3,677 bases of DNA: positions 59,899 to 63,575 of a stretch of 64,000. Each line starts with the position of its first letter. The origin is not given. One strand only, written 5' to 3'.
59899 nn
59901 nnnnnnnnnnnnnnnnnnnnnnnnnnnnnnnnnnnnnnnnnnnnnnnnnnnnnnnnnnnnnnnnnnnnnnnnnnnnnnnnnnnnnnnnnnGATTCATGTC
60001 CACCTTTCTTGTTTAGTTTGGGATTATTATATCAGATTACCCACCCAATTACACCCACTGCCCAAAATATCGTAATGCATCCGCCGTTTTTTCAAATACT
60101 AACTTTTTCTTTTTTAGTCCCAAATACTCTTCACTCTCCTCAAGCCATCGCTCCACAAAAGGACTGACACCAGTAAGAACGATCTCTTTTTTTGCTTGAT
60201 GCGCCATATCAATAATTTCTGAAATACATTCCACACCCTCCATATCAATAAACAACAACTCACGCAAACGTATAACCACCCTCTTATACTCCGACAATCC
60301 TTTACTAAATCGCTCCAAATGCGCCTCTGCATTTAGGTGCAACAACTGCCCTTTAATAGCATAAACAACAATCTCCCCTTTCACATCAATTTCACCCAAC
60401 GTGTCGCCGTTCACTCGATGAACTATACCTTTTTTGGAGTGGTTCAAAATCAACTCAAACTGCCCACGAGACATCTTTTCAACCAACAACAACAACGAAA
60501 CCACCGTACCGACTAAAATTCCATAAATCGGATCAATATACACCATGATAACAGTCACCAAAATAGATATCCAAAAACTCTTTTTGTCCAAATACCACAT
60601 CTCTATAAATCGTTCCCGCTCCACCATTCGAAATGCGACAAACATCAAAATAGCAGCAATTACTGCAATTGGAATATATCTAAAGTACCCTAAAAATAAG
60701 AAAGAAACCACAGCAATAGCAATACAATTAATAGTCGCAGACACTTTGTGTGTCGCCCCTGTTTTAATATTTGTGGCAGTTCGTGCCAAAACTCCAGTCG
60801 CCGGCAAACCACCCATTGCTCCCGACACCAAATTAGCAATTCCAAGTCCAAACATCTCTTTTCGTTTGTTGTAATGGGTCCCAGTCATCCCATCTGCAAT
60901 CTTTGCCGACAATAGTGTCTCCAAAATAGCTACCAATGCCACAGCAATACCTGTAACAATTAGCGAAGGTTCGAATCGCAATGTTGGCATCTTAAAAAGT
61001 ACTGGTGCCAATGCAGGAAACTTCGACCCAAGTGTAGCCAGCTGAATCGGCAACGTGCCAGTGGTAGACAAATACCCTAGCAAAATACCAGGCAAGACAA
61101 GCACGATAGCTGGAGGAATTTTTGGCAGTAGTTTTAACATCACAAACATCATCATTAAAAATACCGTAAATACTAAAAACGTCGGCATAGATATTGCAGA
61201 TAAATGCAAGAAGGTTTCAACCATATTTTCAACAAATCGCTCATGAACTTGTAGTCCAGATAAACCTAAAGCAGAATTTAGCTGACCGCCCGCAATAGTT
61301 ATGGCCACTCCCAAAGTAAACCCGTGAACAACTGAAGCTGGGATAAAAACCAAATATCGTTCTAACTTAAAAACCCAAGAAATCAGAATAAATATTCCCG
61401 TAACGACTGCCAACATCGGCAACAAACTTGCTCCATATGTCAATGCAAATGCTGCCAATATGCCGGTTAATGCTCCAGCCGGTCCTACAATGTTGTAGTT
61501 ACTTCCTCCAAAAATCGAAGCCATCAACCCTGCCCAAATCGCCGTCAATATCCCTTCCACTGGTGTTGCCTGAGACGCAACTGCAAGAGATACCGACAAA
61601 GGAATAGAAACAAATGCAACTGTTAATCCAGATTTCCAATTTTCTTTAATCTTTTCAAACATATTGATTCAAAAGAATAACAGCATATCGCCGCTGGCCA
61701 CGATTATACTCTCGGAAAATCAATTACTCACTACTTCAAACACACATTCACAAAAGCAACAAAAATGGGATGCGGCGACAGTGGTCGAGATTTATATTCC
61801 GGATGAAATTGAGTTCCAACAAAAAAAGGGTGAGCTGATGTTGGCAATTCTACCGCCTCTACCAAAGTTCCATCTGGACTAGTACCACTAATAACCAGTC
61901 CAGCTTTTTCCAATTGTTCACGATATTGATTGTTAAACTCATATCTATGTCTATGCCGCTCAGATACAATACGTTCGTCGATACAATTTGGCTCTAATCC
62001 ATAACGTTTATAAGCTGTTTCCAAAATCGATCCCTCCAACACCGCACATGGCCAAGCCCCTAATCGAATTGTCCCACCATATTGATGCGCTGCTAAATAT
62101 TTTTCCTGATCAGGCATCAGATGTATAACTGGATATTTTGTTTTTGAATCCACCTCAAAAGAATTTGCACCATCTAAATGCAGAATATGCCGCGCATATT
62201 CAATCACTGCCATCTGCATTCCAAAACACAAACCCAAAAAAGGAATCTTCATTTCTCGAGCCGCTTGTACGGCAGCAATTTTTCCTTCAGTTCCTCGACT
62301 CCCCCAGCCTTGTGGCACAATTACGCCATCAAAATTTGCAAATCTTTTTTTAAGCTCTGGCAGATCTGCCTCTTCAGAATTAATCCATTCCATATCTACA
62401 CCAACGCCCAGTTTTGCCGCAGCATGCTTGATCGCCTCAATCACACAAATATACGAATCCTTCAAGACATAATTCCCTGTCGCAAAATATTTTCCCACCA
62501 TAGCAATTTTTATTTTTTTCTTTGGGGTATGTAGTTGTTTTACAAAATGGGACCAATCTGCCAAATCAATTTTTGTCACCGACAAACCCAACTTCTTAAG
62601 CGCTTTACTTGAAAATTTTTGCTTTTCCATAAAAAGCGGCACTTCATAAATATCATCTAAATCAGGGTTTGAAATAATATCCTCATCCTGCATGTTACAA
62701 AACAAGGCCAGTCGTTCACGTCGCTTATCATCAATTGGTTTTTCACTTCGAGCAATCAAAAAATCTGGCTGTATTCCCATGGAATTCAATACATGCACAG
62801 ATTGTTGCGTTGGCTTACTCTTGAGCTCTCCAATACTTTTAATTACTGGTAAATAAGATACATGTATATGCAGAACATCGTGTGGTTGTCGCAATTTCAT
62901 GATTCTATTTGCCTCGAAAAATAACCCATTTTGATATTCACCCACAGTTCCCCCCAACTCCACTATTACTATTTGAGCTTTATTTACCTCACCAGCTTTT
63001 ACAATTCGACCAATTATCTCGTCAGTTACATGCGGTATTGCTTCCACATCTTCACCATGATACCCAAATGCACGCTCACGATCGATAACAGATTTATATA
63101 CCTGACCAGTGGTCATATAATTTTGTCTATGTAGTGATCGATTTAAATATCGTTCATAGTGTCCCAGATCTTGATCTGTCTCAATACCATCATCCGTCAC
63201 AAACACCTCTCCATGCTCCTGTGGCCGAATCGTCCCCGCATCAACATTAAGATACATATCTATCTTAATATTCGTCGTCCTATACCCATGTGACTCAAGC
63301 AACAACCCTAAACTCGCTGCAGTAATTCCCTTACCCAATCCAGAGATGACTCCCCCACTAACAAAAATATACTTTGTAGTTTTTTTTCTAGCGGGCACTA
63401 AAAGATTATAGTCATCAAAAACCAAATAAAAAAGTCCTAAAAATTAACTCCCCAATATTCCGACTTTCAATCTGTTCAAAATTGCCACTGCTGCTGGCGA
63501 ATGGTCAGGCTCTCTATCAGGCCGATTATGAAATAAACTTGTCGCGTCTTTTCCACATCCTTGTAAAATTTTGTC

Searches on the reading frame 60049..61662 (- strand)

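Call 76: search_protein_families(library=pfam, proteins=[window:60049-61662:-], max_evalue=0.0001)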
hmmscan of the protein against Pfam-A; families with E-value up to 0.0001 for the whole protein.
window:60049-61662:- (537 aa): 2 families
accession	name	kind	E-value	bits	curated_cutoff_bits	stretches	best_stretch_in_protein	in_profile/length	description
PF00916.26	Sulfate_transp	-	9.5e-59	199.5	23.2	1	10-367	6-378/380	Sulfate permease family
PF01740.26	STAS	-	5.3e-10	39.5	22.6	1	425-510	4-91/106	STAS domain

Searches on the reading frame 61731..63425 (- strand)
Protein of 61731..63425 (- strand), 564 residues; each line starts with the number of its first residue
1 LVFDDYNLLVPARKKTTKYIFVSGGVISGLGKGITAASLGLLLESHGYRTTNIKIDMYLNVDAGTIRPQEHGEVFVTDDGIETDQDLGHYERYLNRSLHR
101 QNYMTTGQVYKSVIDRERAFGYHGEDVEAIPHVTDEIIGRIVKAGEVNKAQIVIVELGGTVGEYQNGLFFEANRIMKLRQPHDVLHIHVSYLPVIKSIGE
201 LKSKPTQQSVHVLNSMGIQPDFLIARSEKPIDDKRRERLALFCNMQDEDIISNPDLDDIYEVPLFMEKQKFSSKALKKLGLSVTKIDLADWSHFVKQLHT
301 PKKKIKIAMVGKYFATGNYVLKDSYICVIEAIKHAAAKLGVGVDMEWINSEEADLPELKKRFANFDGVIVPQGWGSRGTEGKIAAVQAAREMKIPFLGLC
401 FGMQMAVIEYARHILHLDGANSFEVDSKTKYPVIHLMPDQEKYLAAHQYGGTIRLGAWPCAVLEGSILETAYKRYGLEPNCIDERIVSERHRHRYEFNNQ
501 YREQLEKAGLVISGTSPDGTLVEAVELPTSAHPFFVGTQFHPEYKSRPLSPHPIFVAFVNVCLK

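Call 76: search_protein_families(library=pfam, proteins=[window:61731-63425:-], max_evalue=0.0001)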
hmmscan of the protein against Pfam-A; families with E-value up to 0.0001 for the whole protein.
window:61731-63425:- (564 aa): 3 families
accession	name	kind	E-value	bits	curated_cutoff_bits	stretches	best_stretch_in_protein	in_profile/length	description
PF06418.20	CTP_synth_N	-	6.9e-103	344.1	26.1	1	18-281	1-265/265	CTP synthase N-terminus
PF00117.34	GATase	-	1.3e-32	113.5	22.8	1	320-560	1-189/190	Glutamine amidotransferase class-I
PF07722.19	Peptidase_C26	-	5.7e-07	30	20.5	1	382-543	94-219/219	Peptidase C26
